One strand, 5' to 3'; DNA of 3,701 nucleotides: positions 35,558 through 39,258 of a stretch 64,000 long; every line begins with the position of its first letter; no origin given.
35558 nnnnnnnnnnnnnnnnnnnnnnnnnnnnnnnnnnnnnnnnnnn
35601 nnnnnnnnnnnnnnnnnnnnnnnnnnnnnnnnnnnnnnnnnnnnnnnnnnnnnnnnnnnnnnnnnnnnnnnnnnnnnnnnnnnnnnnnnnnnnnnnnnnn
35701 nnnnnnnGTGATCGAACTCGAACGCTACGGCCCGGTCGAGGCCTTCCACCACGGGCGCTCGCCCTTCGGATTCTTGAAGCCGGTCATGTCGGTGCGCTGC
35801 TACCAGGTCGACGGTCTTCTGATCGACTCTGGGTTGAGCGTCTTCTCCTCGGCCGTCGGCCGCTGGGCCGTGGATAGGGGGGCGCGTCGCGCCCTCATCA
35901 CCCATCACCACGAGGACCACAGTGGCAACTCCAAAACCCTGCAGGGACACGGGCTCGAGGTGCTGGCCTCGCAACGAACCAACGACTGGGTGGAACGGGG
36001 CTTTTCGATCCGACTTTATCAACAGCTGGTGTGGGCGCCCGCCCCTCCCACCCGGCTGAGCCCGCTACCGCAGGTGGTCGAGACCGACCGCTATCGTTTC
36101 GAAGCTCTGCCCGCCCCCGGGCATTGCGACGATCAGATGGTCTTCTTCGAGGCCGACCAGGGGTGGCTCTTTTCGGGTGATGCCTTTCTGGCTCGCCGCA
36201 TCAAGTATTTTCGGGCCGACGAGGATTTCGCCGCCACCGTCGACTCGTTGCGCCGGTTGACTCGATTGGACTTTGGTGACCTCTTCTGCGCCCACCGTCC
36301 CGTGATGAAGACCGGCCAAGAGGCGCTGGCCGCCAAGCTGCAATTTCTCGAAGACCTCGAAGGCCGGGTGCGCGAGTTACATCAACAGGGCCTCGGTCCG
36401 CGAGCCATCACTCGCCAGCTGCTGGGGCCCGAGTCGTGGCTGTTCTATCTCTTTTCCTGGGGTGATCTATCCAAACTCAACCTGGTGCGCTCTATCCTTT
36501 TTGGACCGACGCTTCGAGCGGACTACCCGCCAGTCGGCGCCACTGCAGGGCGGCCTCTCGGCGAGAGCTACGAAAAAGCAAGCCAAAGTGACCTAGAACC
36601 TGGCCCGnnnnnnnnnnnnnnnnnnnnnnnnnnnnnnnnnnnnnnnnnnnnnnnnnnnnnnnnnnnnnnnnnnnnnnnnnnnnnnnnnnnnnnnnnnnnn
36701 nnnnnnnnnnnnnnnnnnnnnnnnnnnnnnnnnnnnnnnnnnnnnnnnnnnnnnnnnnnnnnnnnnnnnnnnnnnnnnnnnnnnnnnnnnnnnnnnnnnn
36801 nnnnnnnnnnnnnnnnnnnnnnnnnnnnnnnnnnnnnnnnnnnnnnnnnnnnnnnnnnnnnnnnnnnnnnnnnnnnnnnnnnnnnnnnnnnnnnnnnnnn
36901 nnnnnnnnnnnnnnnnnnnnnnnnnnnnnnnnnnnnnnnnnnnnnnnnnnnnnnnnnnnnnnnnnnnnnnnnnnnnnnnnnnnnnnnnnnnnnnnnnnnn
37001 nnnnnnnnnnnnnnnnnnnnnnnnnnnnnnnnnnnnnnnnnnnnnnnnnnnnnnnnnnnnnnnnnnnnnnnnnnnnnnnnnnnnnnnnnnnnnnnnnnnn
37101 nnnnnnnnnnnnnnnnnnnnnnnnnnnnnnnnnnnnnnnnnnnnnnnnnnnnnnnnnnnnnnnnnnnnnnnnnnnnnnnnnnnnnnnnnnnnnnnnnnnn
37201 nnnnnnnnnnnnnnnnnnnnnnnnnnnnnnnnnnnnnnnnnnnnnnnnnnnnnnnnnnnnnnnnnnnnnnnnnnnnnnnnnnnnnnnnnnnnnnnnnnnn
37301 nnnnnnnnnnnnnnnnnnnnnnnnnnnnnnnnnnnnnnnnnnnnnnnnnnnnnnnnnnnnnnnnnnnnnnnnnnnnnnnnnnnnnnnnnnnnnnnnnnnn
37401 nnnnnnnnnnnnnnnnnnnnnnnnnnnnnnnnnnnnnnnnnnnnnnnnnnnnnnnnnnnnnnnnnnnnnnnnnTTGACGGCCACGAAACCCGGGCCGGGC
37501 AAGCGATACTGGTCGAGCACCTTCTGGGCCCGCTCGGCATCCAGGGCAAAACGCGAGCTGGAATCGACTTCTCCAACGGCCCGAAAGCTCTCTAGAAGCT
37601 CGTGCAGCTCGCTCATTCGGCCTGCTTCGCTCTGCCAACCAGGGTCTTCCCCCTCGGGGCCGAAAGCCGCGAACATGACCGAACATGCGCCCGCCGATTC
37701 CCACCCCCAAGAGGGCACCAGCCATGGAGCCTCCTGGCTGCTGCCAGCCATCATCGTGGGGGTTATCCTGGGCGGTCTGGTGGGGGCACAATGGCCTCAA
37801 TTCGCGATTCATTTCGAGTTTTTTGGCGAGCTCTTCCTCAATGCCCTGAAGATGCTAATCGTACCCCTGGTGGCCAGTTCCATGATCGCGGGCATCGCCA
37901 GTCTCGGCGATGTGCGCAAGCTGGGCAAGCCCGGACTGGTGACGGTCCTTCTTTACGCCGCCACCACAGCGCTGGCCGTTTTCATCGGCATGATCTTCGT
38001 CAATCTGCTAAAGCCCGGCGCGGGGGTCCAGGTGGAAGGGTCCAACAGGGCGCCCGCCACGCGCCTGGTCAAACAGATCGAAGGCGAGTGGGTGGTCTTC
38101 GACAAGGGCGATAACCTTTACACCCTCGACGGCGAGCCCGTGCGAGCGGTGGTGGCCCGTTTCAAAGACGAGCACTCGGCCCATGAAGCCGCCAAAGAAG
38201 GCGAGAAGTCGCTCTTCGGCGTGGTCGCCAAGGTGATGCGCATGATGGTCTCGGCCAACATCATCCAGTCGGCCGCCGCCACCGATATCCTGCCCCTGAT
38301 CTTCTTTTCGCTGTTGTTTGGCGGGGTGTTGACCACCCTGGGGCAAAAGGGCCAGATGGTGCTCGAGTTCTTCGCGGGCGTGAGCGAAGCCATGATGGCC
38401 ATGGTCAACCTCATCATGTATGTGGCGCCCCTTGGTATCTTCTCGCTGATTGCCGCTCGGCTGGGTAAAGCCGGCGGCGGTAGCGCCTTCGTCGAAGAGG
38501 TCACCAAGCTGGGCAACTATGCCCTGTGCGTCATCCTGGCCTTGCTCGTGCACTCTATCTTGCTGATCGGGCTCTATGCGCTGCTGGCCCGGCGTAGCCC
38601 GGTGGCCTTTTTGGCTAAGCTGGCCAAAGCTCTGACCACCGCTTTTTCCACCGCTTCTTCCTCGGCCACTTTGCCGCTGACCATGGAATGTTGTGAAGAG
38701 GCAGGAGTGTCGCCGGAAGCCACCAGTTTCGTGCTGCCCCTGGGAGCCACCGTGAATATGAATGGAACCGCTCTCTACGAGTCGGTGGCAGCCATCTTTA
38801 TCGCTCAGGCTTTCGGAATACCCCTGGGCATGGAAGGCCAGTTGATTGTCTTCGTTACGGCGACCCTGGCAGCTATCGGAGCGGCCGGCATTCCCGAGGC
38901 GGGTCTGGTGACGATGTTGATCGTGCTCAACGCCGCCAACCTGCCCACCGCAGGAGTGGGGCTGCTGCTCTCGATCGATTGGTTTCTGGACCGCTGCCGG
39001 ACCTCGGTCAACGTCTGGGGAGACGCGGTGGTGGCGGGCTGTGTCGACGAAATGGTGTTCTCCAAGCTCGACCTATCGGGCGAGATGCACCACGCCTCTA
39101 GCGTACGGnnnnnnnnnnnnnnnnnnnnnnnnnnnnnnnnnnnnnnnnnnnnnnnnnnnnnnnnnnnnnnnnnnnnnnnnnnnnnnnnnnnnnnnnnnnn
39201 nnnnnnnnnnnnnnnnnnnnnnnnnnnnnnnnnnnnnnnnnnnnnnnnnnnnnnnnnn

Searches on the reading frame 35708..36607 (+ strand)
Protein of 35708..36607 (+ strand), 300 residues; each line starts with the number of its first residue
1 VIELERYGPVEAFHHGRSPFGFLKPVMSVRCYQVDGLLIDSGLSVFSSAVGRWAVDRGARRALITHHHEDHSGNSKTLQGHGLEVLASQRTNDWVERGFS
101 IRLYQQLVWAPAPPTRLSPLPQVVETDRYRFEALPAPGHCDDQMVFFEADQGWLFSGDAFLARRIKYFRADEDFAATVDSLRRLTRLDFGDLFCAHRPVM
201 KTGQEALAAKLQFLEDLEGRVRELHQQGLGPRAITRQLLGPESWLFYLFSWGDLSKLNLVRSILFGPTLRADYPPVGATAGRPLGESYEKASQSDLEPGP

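Call 90: search_protein_families(library=pfam, proteins=[window:35708-36607:+], max_evalue=0.001)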
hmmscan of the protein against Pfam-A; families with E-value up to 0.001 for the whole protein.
window:35708-36607:+ (300 aa): 1 family
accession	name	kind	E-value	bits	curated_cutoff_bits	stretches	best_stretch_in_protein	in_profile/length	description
PF00753.33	Lactamase_B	-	2.5e-10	41.1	22.7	1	60-196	45-196/196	Metallo-beta-lactamase superfamily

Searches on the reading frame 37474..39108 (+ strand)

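Call 90: search_protein_families(library=pfam, proteins=[window:37474-39108:+], max_evalue=0.001)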
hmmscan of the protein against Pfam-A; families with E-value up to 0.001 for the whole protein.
window:37474-39108:+ (545 aa): 1 family
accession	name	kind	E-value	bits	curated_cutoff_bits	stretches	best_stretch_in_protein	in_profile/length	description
PF00375.23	SDF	-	2.8e-114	382.6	27.9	1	89-526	1-386/387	Sodium:dicarboxylate symporter family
